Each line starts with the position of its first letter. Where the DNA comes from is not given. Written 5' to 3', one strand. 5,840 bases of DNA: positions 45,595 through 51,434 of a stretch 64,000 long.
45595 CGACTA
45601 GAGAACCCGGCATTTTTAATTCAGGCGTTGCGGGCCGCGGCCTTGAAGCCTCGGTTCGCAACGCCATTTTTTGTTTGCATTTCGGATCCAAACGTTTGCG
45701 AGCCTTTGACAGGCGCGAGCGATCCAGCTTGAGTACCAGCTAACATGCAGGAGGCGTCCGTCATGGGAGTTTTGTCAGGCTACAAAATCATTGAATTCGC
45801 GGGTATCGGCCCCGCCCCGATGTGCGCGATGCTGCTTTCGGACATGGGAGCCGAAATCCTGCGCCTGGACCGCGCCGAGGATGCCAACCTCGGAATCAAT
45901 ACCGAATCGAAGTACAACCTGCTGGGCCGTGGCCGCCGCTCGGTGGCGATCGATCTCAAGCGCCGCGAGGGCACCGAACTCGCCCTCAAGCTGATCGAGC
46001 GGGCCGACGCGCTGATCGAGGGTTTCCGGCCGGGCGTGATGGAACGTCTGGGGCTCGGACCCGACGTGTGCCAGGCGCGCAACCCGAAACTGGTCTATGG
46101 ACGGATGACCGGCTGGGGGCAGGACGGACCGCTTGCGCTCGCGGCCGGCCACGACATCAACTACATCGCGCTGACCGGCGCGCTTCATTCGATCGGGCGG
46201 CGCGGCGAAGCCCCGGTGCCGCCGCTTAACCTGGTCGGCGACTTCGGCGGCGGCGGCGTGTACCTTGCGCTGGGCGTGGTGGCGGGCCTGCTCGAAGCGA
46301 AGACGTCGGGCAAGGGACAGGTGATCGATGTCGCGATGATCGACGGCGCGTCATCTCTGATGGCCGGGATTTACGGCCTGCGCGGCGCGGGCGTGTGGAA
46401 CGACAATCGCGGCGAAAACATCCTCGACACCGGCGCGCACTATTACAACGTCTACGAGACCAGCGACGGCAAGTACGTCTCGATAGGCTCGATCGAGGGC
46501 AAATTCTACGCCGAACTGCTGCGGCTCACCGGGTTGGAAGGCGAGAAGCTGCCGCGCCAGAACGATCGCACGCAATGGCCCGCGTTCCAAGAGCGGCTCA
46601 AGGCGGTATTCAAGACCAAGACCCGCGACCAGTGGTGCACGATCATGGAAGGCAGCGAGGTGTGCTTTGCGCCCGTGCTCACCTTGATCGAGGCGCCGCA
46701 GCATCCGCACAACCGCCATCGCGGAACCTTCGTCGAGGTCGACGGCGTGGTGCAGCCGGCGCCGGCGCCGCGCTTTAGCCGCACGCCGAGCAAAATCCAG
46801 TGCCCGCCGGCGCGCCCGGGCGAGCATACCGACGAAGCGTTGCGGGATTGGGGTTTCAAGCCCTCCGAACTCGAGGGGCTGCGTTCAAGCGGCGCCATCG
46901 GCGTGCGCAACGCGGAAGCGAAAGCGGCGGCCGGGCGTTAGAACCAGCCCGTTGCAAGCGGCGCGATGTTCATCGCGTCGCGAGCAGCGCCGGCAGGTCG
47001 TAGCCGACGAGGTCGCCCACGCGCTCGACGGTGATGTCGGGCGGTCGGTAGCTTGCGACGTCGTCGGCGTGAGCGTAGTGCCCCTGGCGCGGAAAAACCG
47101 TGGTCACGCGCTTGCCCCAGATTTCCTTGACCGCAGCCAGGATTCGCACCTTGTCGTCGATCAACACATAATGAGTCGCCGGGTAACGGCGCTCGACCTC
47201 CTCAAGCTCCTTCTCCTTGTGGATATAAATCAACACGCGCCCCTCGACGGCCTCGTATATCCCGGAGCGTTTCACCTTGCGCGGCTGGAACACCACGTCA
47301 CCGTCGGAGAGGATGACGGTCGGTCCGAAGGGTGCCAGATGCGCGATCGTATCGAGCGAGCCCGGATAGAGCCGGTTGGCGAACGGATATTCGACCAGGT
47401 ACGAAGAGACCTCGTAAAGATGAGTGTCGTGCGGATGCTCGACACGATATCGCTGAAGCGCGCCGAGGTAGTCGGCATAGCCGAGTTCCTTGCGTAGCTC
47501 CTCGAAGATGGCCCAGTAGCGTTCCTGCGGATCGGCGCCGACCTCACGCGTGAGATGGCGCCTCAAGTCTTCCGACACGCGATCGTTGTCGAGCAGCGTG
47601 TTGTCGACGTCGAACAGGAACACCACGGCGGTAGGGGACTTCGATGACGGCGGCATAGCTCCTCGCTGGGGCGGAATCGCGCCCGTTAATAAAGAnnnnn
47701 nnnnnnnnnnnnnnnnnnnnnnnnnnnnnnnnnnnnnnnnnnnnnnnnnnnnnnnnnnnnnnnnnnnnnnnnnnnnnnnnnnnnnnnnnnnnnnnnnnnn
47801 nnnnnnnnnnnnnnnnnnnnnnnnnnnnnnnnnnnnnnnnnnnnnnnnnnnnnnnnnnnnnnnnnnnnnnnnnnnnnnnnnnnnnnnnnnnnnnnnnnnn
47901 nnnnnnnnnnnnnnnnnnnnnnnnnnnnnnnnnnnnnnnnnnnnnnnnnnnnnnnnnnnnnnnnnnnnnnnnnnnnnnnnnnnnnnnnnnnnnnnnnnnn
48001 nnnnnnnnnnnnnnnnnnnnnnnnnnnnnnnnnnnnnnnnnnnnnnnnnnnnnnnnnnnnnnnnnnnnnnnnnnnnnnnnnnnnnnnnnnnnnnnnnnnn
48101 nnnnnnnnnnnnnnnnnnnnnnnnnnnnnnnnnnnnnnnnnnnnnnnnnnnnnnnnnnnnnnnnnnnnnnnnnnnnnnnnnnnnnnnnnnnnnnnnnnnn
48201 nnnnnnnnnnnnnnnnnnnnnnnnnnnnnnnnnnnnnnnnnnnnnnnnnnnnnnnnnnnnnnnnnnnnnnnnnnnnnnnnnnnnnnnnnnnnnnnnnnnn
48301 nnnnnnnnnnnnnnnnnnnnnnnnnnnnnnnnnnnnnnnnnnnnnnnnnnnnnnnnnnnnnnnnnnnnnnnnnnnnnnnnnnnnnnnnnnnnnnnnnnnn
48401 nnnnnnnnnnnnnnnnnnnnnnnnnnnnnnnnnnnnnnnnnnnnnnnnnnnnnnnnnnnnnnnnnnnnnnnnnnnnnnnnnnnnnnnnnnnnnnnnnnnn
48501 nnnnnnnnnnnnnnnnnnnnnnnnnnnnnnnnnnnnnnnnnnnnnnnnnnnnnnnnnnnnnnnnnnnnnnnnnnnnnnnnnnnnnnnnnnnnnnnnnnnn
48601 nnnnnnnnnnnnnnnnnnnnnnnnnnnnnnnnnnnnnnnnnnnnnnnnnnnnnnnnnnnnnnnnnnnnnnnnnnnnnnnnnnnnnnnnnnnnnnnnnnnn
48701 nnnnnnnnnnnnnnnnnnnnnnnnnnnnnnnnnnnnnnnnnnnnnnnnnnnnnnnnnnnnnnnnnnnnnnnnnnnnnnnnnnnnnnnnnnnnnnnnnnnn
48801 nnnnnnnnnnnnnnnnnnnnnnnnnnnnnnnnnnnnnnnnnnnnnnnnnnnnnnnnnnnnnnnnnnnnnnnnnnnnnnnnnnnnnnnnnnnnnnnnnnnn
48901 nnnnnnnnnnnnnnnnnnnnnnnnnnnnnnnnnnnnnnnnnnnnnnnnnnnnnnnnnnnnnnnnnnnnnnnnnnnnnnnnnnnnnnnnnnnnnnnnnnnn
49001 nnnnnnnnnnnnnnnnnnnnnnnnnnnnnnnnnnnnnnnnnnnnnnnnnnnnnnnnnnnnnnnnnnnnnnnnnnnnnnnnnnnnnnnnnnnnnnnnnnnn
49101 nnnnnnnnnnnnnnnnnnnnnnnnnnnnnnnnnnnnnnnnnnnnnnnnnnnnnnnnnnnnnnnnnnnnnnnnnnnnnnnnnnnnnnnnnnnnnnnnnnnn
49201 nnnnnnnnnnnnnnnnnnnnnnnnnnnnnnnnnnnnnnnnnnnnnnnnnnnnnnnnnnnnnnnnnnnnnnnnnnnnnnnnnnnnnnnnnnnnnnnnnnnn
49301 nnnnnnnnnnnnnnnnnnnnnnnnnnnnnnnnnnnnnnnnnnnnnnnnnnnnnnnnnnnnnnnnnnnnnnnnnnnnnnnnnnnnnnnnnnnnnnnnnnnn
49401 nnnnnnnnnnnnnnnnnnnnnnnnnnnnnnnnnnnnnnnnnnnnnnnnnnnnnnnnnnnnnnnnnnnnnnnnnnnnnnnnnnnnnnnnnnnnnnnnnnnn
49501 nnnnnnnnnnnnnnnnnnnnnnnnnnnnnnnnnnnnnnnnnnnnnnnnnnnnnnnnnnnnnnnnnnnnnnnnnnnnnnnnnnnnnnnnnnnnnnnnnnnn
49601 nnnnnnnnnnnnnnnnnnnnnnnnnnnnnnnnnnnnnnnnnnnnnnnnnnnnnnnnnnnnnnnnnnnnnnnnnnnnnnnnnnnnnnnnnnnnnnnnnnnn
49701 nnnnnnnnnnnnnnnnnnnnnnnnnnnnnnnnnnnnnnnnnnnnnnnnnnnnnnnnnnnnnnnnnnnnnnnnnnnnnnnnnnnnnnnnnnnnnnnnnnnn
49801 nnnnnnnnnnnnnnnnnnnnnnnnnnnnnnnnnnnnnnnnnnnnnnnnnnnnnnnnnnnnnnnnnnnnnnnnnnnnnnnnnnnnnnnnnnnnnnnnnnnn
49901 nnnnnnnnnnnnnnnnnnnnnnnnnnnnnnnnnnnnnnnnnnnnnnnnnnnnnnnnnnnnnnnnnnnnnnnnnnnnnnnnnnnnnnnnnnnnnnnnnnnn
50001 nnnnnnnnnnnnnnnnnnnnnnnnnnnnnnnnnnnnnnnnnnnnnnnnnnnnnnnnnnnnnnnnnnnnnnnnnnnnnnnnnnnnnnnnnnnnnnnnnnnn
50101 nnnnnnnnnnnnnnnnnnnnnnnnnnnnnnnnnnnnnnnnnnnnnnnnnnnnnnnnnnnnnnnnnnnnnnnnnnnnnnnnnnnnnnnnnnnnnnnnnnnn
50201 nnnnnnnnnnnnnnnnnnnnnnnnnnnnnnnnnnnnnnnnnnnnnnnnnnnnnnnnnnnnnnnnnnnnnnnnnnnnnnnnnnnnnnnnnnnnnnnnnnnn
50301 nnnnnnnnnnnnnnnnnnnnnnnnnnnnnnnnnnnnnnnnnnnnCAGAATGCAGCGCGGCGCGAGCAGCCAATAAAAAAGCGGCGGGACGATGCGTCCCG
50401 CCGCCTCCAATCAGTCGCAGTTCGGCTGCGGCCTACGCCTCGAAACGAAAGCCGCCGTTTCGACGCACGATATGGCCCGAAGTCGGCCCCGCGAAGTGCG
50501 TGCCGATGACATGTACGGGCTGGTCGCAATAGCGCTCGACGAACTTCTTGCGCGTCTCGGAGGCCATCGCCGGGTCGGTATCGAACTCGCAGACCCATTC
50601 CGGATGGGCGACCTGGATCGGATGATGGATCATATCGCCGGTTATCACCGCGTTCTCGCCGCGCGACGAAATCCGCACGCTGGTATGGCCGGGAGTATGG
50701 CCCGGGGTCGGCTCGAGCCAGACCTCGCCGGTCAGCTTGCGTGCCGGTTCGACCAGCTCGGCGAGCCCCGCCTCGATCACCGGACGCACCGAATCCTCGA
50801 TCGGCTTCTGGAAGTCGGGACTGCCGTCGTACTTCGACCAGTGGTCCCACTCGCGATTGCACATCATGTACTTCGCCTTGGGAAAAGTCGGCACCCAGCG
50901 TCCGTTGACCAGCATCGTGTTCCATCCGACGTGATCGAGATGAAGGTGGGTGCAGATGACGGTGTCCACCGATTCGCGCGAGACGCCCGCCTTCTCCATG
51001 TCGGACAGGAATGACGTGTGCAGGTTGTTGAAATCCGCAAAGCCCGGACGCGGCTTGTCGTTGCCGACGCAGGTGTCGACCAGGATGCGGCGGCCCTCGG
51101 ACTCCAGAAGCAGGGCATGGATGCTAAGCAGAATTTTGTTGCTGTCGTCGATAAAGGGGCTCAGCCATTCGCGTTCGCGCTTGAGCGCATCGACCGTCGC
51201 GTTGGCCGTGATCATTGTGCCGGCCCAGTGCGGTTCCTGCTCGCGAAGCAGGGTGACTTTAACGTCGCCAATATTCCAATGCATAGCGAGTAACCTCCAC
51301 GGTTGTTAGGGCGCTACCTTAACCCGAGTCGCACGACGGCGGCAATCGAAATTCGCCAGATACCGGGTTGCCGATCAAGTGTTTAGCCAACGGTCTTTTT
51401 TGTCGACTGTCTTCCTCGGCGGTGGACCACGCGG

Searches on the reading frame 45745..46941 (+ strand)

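Call 41: search_protein_families(library=pfam, proteins=[window:45745-46941:+])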
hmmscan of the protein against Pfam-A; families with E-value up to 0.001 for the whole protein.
window:45745-46941:+ (398 aa): 1 family
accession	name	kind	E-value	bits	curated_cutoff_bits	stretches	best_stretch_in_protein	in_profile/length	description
PF02515.22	CoA_transf_3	-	7.4e-81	272.5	23.3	1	10-362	1-366/366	CoA-transferase family III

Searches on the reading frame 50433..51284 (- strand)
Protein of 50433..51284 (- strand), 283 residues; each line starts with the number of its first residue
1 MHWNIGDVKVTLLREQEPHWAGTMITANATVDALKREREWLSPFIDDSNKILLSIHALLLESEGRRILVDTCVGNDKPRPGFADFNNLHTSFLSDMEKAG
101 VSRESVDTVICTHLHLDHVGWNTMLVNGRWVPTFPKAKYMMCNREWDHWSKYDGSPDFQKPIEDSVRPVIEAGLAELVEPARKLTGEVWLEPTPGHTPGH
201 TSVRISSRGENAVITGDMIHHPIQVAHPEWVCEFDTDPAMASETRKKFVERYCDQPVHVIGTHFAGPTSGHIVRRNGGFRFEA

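Call 5: search_protein_families(library=pfam, proteins=[window:50433-51284:-], max_evalue=0.001)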
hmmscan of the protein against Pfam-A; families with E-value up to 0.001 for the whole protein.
window:50433-51284:- (283 aa): 2 families
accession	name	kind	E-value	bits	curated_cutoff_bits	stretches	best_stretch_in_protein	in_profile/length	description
PF00753.33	Lactamase_B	-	1e-21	78.2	22.7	1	54-226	5-158/196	Metallo-beta-lactamase superfamily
PF12706.13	Lactamase_B_2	-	0.0004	20.5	27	1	65-126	1-52/200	Beta-lactamase superfamily domain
